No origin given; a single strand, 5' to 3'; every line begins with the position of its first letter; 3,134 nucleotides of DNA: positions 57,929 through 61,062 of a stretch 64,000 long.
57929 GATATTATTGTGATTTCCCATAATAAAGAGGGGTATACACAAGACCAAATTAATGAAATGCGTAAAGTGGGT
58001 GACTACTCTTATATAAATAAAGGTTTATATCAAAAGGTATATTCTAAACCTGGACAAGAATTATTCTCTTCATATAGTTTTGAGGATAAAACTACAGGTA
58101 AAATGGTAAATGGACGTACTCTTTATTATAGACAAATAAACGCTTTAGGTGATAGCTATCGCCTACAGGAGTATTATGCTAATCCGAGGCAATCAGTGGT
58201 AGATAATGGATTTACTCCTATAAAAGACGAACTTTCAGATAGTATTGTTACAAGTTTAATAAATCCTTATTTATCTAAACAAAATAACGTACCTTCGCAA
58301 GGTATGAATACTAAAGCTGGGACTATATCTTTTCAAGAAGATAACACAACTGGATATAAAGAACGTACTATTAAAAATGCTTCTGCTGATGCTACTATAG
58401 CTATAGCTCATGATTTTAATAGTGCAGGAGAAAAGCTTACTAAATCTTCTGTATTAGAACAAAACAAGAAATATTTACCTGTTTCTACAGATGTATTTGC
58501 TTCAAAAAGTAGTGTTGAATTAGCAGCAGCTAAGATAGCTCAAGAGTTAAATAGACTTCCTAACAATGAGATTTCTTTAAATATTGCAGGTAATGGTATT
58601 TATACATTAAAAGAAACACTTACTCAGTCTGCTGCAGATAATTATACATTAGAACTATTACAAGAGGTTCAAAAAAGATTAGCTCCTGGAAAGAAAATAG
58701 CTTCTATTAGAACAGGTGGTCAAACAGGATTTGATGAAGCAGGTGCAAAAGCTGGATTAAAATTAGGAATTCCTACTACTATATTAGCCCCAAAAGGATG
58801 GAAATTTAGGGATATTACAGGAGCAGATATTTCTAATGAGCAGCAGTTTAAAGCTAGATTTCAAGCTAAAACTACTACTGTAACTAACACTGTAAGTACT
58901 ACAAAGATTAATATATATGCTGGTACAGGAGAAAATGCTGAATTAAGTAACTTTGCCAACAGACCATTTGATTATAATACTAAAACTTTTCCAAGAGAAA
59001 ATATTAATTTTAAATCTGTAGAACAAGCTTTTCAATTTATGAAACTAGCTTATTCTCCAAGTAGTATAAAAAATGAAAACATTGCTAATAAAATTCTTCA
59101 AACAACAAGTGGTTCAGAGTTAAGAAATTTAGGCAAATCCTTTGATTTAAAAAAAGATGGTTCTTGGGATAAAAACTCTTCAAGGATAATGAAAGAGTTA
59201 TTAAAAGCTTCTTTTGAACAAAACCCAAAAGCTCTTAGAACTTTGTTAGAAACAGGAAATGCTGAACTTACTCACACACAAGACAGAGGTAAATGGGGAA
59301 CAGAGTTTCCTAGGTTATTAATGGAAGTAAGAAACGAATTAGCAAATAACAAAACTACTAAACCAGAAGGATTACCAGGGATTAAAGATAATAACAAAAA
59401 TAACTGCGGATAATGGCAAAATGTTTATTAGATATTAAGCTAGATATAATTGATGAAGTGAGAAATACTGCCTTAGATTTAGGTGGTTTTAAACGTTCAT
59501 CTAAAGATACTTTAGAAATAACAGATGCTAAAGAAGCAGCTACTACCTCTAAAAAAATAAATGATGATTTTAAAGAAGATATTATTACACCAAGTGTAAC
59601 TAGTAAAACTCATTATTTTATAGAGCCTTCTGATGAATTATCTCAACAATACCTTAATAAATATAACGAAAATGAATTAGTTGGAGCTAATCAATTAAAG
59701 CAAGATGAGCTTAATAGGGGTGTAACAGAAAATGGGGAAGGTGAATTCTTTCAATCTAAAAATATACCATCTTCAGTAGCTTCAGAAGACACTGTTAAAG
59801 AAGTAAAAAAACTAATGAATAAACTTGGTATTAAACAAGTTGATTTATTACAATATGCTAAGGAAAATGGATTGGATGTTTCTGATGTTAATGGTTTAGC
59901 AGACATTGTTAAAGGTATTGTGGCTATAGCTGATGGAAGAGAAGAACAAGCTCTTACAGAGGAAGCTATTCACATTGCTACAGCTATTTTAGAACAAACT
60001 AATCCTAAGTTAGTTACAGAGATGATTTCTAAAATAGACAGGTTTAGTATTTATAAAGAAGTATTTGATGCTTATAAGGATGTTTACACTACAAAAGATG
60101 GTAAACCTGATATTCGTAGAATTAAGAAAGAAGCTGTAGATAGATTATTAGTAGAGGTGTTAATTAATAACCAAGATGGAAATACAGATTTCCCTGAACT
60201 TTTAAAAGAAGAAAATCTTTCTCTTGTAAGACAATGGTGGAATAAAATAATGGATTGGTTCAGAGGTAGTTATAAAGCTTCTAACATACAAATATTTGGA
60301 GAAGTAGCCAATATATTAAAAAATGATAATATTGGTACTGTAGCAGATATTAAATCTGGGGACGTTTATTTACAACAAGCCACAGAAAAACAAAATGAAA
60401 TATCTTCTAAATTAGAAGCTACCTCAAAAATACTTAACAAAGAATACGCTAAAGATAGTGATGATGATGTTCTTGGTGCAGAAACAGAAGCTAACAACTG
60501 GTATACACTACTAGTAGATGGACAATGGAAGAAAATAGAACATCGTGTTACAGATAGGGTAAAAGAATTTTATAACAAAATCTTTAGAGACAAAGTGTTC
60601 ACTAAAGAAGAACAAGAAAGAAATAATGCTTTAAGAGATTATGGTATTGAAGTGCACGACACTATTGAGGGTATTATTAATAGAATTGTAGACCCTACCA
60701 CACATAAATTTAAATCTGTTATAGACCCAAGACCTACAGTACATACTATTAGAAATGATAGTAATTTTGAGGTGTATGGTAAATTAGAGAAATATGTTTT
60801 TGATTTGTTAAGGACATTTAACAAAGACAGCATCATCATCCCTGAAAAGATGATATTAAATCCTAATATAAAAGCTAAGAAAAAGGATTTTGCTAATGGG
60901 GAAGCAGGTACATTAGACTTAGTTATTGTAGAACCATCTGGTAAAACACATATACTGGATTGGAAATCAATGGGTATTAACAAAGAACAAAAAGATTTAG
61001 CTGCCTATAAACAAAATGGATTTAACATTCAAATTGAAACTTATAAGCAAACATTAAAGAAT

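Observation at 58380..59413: C-terminus of the giant virion protein is a SLOG-like + NADAR (YbiA/DUF1768-like) module, a candidate ejected anti-ADP-ribosylation or NAD-conflict effector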

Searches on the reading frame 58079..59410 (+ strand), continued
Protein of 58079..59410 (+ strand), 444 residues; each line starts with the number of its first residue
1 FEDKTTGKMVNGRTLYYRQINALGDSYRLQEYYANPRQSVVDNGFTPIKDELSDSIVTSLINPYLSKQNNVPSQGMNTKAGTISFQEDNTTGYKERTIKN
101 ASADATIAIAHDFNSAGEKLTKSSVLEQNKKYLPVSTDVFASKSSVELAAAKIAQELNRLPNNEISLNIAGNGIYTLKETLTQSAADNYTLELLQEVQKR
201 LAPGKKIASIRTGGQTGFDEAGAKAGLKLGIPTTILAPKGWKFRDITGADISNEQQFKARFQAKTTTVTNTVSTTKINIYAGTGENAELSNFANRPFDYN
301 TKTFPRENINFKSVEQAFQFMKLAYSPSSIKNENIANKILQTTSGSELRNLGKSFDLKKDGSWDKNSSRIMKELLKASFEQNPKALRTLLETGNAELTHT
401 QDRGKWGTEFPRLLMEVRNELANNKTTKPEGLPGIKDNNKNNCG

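Call 70: find_related_loci(query=window:58307-59410:+, collection=viral_contigs, flank=10000)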
Query window:58307-59410:+ (368 aa) in viral_contigs; peptide patterns used: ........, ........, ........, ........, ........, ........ (x = any residue, [..] = any of these).
34 stretches matched a pattern; 9 encode a relative of the query (tblastn E <= 1e-3); 9 distinct loci.
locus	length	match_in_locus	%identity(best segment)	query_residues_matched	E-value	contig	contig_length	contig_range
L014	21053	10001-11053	57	7-345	1e-111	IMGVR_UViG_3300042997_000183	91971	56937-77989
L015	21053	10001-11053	57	7-345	1e-111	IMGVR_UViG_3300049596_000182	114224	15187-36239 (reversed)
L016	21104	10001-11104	49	1-366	7e-101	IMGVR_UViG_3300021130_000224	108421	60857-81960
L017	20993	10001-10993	62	6-354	2e-65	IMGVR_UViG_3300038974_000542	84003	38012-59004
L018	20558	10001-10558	61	7-188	2e-62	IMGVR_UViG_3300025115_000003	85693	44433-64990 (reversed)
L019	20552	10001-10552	60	4-185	3e-61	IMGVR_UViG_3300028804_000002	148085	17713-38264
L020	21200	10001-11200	57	9-356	2e-57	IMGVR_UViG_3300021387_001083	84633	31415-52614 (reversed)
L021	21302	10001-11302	66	7-185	2e-37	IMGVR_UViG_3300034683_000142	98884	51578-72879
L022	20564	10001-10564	60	4-194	4e-66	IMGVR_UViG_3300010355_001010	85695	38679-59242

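Call 72: search_protein_families(library=pfam, proteins=[L014:9410-11509:+, L016:9023-11122:+, L017:9785-11884:+, L018:8894-10993:+, L019:9026-11125:+, L020:9332-11431:+, L022:9383-11482:+, P0004, P0039, P0067], max_evalue=0.01)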
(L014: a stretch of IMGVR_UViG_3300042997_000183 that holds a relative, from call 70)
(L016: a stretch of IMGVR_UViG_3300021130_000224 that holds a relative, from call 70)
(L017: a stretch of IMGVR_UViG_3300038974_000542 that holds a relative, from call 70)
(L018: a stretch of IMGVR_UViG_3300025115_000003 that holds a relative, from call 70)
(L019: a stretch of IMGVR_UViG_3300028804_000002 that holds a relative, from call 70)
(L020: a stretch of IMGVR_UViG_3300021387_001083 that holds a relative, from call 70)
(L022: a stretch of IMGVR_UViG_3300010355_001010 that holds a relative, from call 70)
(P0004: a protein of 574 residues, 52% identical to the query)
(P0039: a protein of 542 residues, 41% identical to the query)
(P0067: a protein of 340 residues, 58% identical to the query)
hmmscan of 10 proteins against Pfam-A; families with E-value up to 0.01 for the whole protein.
L014:9410-11509:+ (700 aa): 3 families
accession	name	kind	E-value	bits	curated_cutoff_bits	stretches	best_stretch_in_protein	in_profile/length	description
PF08719.17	NADAR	-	1.1e-11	45.7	35.1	1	409-526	9-123/163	NADAR domain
PF12694.12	cpYpsA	-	9.2e-09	35.6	26.2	1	199-290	44-125/145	Circularly permutated YpsA SLOG family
PF08010.17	Phage_30_3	-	0.00073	19.8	36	0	411-441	5-34/138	Bacteriophage protein GP30.3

L016:9023-11122:+ (700 aa): 3 families
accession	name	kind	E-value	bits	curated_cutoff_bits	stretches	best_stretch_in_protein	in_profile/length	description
PF08719.17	NADAR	-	2.8e-14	54.2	35.1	1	544-662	9-133/163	NADAR domain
PF12694.12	cpYpsA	-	3.9e-09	36.8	26.2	1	334-407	44-114/145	Circularly permutated YpsA SLOG family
PF08010.17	Phage_30_3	-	0.00033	20.9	36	1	547-652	6-113/138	Bacteriophage protein GP30.3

L017:9785-11884:+ (700 aa): 2 families
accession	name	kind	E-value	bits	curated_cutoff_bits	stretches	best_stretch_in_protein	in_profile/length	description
PF08719.17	NADAR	-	2.6e-16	60.8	35.1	1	80-199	8-125/163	NADAR domain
PF12694.12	cpYpsA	-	1.3e-08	35.2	26.2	1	229-314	44-125/145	Circularly permutated YpsA SLOG family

L018:8894-10993:+ (700 aa): 1 family
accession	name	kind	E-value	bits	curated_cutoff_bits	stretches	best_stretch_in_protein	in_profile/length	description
PF12694.12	cpYpsA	-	5.3e-10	39.7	26.2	1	372-462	45-125/145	Circularly permutated YpsA SLOG family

L019:9026-11125:+ (700 aa): 1 family
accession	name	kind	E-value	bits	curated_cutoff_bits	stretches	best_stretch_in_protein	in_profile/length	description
PF12694.12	cpYpsA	-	2e-09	37.8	26.2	1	320-418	35-125/145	Circularly permutated YpsA SLOG family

L020:9332-11431:+ (700 aa): 2 families
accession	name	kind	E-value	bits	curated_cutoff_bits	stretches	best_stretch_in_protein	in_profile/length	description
PF12694.12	cpYpsA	-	1.7e-13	51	26.2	2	447-528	46-125/145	Circularly permutated YpsA SLOG family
PF08719.17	NADAR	-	1.9e-11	44.9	35.1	1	236-400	10-132/163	NADAR domain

L022:9383-11482:+ (700 aa): 1 family
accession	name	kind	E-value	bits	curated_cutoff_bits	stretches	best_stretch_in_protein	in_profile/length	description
PF12694.12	cpYpsA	-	8e-07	29.4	26.2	0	216-296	49-125/145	Circularly permutated YpsA SLOG family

P0004 (574 aa): 4 families
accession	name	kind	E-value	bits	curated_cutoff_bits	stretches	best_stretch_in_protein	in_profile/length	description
PF08719.17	NADAR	-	2e-16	61.1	35.1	1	409-530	9-123/163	NADAR domain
PF12694.12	cpYpsA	-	7.7e-11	42.4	26.2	1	221-303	48-128/145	Circularly permutated YpsA SLOG family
PF25176.1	DUF7831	-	1.4e-09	38.2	27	1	60-169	4-107/118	Family of unknown function (DUF7831)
PF08010.17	Phage_30_3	-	0.0081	16.4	36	0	411-534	5-118/138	Bacteriophage protein GP30.3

P0039 (542 aa): 2 families
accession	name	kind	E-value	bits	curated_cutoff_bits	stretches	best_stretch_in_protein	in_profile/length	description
PF08719.17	NADAR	-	4.3e-08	34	35.1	1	371-495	8-130/163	NADAR domain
PF12694.12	cpYpsA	-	2.6e-07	30.9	26.2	0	135-167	1-33/145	Circularly permutated YpsA SLOG family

P0067 (340 aa): 2 families
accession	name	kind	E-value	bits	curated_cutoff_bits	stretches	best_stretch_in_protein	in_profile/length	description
PF08719.17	NADAR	-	1.2e-14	55.3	35.1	1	103-236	11-162/163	NADAR domain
PF12694.12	cpYpsA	-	4.5e-10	39.9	26.2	2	288-319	1-32/145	Circularly permutated YpsA SLOG family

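Call 92: search_protein_families(library=padloc, proteins=[window:58307-59410:+], max_evalue=0.1)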
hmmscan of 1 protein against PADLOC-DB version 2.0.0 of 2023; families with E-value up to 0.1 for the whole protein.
window:58307-59410:+ (368 aa): 2 families
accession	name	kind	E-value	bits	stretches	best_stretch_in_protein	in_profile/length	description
PDLC04643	PDC-M42C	-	2.3e-10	38.9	1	225-324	21-116/158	-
PDLC03424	REase_II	-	0.0001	20.2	1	200-283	48-130/238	Type II restriction enzyme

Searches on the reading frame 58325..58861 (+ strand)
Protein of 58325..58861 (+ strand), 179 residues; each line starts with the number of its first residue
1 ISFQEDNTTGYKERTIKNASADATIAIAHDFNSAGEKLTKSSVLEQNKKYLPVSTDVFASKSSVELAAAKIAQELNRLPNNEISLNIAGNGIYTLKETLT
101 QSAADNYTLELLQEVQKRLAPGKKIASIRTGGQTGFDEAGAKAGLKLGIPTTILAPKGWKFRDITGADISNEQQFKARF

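Call 83: search_solved_structures(query=window:58325-58861:+, max_evalue=10, show_alignments=3)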
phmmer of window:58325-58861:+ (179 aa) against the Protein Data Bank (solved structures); distinct sequences matched with E-value up to 10: 8.
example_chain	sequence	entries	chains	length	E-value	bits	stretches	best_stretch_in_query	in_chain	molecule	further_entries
3imk_A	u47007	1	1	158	0.00051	23.5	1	3-65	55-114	Putative molybdenum carrier protein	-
8kac_A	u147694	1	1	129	0.35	14.3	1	44-116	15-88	De novo design protein -NX1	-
7pd7_A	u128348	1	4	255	0.72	13.3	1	43-124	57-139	Methyltransferase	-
9kja_A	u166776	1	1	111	0.98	12.8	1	120-166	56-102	HNH endonuclease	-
9zrb_A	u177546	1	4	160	1.7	12.1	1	60-106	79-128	Polyprotein P1234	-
9tdq_C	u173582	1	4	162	1.7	12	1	60-106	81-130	Non-structural protein 3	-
6eup_A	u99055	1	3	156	2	11.8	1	14-108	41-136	Adhesin A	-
6eun_A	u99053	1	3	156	2.5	11.5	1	15-108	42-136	Adhesin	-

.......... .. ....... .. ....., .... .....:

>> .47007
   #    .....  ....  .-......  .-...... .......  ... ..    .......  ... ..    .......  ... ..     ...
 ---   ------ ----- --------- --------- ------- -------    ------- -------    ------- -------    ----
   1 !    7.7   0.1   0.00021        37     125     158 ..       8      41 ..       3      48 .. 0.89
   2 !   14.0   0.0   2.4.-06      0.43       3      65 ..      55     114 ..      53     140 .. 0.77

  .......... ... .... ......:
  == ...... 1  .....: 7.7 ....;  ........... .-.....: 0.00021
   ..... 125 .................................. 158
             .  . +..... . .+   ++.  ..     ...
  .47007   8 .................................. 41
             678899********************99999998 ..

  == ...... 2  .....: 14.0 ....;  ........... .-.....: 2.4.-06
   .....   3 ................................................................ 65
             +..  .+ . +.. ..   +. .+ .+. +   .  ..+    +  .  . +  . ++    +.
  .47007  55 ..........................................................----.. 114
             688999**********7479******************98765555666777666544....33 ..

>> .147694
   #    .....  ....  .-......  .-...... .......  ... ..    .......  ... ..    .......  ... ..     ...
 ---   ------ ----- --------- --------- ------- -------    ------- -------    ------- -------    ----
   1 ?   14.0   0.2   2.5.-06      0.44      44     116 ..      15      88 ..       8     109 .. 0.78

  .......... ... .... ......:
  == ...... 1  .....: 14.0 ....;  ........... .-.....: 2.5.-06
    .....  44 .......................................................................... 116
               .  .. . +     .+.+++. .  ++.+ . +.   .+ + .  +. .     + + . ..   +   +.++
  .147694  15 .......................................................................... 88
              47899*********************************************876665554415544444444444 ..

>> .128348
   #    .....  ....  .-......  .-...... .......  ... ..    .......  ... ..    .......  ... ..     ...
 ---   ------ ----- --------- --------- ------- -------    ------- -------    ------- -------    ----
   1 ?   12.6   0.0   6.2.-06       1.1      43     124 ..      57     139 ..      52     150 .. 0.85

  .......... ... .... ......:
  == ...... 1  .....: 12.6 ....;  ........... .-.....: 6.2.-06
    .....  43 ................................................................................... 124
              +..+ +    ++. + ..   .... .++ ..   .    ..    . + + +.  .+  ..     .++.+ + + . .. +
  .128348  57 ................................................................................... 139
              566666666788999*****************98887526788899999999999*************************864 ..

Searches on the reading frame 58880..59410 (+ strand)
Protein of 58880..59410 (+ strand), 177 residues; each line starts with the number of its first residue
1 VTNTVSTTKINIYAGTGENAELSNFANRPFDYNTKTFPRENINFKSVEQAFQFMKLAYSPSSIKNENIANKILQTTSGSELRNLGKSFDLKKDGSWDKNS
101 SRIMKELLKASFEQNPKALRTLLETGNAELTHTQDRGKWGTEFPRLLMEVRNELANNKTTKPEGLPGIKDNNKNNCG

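Call 32: search_solved_structures(query=window:58880-59410:+, max_evalue=10, show_alignments=4)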
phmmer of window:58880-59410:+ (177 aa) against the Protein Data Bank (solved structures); distinct sequences matched with E-value up to 10: 4.
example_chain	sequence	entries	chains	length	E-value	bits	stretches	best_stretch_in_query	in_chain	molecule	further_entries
2b3w_A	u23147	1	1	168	2.3e-07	34.5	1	4-157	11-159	Hypothetical protein ybiA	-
8bau_A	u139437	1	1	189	0.0016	22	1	39-134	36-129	NADAR domain-containing protein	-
2doq_A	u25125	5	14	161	0.18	15.3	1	46-99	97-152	Cell division control protein 31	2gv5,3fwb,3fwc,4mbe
2odh_A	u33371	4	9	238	0.21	15.1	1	11-92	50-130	R.BcnI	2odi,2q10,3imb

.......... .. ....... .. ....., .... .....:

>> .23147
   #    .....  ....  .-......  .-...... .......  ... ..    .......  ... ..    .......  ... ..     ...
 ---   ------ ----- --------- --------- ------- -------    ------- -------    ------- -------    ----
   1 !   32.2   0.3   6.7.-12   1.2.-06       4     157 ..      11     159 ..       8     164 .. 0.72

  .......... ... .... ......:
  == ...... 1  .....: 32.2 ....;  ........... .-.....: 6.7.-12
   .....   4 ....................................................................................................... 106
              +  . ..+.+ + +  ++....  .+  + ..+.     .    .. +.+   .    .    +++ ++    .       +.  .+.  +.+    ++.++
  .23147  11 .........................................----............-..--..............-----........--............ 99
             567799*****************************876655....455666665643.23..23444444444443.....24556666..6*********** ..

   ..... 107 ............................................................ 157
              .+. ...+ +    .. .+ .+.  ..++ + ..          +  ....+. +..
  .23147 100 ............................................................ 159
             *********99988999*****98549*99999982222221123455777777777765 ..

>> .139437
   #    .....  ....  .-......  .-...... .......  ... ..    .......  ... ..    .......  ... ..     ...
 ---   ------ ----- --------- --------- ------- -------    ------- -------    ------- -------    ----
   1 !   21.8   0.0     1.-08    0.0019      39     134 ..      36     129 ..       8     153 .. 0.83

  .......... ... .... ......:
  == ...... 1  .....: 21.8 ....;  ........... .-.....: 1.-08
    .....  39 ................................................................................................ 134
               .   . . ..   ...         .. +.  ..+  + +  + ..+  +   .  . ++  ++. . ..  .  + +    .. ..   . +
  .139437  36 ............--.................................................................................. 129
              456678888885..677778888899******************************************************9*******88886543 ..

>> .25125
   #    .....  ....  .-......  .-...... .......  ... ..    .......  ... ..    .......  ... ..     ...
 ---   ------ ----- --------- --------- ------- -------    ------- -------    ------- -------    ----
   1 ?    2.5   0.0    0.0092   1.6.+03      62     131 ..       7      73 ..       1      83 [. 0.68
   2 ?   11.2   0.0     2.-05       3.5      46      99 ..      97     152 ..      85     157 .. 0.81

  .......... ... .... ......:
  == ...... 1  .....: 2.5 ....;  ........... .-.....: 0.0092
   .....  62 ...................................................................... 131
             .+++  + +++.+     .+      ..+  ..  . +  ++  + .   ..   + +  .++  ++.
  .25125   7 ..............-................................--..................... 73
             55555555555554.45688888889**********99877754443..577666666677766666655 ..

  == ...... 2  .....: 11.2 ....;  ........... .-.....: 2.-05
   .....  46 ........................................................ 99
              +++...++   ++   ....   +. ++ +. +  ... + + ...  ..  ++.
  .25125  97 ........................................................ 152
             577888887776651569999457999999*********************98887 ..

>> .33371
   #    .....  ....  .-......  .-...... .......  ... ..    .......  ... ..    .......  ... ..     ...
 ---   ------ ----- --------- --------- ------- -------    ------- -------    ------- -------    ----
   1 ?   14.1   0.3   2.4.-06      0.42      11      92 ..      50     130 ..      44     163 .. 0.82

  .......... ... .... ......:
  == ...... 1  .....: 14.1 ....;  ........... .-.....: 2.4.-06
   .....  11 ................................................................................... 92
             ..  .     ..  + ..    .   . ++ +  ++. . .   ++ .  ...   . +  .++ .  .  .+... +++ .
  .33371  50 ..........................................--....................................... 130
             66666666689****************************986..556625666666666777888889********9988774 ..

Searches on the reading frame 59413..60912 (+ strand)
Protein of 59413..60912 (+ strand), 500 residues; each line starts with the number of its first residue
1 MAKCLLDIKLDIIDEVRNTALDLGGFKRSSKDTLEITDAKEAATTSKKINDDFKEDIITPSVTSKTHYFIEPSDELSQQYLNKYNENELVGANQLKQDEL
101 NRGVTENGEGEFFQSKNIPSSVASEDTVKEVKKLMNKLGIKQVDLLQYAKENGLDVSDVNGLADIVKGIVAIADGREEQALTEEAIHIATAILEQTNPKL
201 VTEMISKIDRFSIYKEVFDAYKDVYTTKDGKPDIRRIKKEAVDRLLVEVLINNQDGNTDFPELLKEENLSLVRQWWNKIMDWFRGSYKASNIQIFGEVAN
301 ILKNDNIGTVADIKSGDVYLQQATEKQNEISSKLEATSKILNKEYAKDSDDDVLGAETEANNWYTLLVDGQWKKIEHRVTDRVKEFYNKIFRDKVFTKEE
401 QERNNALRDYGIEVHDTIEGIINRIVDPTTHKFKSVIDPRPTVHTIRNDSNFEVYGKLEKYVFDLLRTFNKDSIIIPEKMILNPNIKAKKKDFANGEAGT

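Call 68: find_related_loci(query=window:59413-60912:+, collection=viral_contigs, flank=8000)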
Query window:59413-60912:+ (500 aa) in viral_contigs; peptide patterns used: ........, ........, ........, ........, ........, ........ (x = any residue, [..] = any of these).
22 stretches matched a pattern, but none encodes a relative of the query by tblastn (E <= 1e-3).
